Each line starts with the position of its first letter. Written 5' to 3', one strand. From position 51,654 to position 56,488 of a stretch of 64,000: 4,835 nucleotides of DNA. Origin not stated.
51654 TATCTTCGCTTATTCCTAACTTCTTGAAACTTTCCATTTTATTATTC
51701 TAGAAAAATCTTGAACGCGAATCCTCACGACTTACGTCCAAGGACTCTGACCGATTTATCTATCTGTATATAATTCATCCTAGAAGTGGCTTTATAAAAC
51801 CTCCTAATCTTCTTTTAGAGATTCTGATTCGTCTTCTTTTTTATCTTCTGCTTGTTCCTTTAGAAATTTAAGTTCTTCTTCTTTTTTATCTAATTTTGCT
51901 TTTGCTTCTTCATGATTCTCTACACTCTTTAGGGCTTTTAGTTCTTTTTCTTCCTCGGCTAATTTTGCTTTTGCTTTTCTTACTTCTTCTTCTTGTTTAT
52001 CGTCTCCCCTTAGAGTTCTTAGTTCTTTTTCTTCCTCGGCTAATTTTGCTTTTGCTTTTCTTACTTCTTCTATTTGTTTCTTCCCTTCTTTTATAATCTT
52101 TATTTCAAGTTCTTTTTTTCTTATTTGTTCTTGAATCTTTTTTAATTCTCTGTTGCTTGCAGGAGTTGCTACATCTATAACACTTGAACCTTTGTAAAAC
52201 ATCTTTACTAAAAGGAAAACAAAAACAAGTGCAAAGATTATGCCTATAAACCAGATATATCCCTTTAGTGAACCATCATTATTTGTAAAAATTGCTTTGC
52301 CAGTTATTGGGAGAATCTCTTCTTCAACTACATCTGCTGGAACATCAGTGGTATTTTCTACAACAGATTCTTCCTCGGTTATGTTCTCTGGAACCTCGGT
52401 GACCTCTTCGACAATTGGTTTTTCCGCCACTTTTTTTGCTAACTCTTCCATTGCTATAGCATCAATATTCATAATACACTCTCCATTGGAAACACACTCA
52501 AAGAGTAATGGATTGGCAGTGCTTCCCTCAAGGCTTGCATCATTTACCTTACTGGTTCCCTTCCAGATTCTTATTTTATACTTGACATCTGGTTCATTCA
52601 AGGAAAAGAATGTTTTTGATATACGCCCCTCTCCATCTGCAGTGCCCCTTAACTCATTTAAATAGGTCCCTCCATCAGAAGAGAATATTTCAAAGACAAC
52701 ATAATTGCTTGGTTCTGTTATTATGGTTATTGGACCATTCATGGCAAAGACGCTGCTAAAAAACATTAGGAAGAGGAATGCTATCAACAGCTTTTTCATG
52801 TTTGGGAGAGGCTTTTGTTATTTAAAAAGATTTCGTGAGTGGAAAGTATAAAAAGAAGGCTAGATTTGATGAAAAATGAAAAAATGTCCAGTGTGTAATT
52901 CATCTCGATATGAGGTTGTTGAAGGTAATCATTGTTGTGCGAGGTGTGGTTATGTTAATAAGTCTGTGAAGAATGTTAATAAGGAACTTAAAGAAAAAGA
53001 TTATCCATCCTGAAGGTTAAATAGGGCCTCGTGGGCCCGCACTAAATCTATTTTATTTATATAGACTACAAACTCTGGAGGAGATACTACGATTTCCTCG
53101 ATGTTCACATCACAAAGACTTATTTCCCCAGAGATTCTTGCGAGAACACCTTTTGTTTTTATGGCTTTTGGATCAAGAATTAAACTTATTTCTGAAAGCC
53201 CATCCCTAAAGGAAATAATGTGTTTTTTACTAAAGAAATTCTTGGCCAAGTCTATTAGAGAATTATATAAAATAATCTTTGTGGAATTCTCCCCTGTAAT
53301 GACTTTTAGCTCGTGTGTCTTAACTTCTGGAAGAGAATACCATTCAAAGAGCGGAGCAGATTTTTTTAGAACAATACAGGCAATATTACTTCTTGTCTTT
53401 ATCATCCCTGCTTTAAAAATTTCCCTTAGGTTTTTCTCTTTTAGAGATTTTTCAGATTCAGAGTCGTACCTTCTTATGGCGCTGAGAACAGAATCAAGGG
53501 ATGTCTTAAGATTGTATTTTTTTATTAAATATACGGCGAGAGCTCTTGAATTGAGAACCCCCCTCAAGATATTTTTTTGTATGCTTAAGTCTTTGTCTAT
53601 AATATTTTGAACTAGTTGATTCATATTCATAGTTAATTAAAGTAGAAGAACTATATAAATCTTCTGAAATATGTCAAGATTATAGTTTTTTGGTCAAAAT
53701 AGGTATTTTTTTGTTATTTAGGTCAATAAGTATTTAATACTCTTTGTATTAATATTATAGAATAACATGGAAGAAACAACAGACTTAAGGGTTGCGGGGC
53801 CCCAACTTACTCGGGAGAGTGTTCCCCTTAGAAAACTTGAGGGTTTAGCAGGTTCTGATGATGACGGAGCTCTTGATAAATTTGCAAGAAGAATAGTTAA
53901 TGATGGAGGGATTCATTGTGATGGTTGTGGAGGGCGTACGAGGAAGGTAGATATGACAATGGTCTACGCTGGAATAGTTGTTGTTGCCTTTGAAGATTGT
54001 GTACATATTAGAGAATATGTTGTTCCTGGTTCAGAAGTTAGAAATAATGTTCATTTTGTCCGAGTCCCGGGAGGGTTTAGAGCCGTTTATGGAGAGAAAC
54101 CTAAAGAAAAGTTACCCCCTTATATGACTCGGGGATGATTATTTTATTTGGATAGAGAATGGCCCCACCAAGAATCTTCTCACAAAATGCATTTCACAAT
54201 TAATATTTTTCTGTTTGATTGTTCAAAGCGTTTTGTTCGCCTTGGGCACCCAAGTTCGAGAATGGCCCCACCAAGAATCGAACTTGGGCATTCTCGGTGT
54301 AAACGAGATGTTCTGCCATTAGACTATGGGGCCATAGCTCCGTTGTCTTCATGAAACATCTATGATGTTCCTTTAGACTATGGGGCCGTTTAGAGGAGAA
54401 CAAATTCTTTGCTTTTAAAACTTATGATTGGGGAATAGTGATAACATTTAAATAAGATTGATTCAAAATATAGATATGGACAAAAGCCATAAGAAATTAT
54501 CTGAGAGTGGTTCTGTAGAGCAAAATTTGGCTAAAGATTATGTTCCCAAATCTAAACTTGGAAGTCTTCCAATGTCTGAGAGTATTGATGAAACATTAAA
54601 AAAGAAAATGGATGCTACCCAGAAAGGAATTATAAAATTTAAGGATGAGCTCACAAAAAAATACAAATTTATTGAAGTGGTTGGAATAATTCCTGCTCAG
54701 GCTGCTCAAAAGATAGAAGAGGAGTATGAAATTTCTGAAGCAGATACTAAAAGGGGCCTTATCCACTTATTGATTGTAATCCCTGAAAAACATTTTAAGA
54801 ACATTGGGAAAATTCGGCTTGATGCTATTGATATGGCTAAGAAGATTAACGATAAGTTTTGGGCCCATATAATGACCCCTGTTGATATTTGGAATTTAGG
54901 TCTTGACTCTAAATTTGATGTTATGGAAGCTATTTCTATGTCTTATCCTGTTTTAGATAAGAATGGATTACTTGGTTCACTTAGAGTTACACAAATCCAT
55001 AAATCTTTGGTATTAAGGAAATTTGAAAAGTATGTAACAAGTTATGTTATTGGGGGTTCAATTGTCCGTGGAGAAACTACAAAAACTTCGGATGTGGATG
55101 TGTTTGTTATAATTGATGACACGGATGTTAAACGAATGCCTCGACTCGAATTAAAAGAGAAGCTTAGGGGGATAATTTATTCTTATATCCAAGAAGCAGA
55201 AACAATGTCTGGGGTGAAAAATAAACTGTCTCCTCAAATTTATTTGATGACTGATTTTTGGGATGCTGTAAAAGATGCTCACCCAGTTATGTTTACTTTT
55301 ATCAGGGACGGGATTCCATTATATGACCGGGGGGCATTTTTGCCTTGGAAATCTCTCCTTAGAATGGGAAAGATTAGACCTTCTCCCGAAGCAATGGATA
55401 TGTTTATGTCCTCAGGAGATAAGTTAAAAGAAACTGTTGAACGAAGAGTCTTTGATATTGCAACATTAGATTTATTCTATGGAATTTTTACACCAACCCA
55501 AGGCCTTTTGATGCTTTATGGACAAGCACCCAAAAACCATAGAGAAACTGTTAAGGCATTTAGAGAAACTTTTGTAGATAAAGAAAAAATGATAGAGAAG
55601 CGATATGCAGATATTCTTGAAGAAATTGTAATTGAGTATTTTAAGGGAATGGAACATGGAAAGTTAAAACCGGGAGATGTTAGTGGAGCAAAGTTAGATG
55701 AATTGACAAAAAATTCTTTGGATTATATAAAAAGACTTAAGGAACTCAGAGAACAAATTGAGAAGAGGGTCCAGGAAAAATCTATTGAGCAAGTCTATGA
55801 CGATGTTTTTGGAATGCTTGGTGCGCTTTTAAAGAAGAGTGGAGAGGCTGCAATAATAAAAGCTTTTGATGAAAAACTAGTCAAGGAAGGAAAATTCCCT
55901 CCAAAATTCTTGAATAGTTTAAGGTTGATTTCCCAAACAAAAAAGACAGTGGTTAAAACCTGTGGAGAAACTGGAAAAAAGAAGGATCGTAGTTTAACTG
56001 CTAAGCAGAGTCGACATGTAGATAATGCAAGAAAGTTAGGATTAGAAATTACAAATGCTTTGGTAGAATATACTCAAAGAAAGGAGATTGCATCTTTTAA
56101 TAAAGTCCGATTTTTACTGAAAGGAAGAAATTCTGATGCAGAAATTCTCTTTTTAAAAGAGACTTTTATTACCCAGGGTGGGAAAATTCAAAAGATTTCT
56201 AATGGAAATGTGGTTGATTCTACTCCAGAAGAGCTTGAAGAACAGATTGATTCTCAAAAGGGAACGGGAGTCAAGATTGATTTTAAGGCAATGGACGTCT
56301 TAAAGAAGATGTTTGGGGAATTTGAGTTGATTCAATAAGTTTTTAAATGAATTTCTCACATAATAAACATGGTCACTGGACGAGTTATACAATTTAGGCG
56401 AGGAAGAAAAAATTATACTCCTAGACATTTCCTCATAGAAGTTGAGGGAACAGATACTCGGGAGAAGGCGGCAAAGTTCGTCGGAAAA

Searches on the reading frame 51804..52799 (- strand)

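Call 3: search_protein_families(library=pfam, proteins=[window:51804-52799:-], max_evalue=0.01)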
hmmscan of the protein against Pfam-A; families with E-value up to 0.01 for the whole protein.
window:51804-52799:- (331 aa): 1 family
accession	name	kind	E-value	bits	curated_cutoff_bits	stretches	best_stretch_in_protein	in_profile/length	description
PF09716.15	ETRAMP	-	0.0099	16.3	29.1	1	187-236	5-54/81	Malarial early transcribed membrane protein (ETRAMP)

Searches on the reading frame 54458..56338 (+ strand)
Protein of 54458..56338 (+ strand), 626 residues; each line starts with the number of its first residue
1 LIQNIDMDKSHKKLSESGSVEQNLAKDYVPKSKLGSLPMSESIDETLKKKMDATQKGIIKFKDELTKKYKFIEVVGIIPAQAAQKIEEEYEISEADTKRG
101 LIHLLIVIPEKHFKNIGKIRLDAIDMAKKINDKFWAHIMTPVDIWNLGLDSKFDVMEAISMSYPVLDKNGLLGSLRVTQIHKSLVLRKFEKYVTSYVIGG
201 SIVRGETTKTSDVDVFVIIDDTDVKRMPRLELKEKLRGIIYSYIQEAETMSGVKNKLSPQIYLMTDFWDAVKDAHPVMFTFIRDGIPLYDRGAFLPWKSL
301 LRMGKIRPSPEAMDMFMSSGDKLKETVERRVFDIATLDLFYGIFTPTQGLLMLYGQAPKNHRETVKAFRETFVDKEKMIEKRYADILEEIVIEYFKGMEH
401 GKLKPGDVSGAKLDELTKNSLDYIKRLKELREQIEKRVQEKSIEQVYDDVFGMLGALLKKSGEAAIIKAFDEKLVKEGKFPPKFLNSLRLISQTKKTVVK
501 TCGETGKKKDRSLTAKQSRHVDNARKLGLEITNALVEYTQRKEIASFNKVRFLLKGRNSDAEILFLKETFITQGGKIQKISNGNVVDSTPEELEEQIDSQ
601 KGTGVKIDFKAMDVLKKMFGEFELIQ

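Call 3: search_protein_families(library=pfam, proteins=[window:54458-56338:+], max_evalue=0.01)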
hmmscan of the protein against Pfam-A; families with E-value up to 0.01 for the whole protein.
window:54458-56338:+ (626 aa): 2 families
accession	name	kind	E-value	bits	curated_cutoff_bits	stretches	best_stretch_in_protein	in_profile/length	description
PF01909.29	NTP_transf_2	-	4.6e-08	33.8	21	1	188-242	11-56/93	Nucleotidyltransferase domain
PF18765.7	Polbeta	-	3.7e-05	24.2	26.9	1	193-239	13-58/93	Polymerase beta, Nucleotidyltransferase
